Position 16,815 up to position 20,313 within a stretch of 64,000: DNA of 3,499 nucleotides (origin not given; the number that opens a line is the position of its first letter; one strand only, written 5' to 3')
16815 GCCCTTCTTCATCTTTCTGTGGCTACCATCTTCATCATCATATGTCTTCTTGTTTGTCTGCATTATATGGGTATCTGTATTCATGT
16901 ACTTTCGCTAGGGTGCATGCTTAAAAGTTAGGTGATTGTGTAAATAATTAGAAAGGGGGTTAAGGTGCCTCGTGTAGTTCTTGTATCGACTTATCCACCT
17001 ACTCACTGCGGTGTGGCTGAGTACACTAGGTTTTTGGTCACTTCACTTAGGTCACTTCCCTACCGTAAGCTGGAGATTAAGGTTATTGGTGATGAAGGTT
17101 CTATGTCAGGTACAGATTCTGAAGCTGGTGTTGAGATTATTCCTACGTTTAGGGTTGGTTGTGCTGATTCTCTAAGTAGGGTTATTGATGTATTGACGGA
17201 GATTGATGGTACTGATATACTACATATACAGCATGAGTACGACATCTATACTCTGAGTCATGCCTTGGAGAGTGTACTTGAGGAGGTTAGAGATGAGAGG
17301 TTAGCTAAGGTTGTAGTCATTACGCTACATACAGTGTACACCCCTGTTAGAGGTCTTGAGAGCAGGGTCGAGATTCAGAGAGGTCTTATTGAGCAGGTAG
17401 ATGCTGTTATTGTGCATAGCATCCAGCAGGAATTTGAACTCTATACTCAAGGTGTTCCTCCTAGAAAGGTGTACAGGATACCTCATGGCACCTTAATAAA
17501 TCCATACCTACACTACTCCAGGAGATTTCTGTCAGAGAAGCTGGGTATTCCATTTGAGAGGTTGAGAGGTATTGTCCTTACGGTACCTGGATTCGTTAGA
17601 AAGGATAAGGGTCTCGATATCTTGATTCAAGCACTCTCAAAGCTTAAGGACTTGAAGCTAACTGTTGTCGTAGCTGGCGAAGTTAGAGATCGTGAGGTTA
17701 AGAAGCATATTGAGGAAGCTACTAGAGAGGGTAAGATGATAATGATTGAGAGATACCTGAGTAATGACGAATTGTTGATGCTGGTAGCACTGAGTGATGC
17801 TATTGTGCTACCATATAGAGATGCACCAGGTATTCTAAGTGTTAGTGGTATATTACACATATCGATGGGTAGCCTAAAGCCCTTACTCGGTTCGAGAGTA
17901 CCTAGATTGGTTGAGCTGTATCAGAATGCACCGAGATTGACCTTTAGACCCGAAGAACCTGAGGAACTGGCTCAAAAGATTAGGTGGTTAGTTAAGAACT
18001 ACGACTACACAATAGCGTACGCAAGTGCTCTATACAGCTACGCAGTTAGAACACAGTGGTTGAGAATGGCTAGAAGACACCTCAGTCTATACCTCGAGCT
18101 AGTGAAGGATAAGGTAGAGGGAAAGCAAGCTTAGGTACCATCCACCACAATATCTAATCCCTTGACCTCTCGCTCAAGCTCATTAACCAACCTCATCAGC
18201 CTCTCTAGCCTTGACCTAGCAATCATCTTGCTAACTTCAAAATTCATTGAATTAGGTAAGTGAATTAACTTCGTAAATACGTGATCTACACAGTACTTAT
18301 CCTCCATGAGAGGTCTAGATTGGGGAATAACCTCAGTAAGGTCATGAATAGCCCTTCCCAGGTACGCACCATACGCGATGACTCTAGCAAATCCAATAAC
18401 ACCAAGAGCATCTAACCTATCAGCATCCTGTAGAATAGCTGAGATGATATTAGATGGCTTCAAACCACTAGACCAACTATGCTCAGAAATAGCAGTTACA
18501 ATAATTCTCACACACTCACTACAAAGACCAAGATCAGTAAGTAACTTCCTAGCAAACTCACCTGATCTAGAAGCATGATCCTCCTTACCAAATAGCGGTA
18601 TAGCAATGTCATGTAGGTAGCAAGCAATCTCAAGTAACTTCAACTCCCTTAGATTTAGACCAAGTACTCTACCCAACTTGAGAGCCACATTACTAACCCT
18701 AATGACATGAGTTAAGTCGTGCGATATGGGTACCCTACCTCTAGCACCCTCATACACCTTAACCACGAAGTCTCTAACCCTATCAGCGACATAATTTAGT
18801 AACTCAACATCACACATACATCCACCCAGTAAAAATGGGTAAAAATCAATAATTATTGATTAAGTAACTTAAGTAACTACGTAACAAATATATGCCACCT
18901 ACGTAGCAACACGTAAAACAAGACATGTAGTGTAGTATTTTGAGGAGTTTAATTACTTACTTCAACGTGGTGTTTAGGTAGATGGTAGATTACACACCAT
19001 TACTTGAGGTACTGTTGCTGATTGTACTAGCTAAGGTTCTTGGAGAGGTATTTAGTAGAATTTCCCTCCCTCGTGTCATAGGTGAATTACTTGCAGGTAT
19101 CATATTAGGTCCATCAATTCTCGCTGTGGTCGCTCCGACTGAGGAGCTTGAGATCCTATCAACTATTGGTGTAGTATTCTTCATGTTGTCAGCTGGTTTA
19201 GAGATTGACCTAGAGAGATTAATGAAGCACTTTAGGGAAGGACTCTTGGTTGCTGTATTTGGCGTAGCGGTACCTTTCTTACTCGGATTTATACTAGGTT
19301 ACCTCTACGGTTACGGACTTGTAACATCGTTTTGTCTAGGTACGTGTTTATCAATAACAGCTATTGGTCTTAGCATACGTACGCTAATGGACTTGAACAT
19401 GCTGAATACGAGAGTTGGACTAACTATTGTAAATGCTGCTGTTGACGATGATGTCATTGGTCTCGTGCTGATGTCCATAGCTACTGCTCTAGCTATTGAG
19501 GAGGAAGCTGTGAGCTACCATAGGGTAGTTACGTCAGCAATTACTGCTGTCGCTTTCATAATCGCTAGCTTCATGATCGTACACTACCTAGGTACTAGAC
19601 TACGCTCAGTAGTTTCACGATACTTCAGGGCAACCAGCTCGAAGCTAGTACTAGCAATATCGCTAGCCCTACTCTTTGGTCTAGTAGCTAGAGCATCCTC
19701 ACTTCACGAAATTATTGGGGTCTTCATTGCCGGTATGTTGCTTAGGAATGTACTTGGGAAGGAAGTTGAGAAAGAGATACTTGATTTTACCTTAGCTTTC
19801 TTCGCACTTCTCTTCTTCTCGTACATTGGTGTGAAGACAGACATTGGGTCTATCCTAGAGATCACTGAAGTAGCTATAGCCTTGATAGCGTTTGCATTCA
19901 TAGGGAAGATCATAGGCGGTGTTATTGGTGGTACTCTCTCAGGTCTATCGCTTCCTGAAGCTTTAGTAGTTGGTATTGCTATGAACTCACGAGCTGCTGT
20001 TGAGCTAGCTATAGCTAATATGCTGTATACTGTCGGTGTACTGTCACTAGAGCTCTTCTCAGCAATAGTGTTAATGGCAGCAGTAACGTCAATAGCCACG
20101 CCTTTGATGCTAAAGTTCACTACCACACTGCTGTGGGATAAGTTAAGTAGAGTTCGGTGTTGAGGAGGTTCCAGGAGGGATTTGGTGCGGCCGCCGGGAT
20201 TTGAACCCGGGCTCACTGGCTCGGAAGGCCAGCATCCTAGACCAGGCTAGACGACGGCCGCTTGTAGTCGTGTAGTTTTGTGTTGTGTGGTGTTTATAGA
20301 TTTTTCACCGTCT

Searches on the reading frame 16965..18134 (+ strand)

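Call 104: search_protein_families(library=pfam, proteins=[window:16965-18134:+], max_evalue=0.00001)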
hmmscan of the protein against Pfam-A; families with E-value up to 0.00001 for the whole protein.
window:16965-18134:+ (389 aa): 3 families
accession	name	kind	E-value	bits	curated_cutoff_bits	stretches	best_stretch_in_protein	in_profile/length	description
PF13692.12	Glyco_trans_1_4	-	2.6e-10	41.2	27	1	203-345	3-142/142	Glycosyl transferases group 1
PF00534.26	Glycos_transf_1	-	1.1e-08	35.2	26.4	1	204-346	18-159/172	Glycosyl transferases group 1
PF13439.12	Glyco_transf_4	-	1.7e-07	31.8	28.5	1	34-175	18-165/170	Glycosyltransferase Family 4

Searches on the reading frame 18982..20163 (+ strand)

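Call 104: search_protein_families(library=pfam, proteins=[window:18982-20163:+], max_evalue=0.00001)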
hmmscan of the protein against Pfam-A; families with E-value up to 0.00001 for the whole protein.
window:18982-20163:+ (393 aa): 1 family
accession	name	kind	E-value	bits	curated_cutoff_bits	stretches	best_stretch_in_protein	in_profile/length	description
PF00999.27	Na_H_Exchanger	-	2.8e-61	207.9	26.2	1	13-380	3-372/375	Sodium/hydrogen exchanger, transmembrane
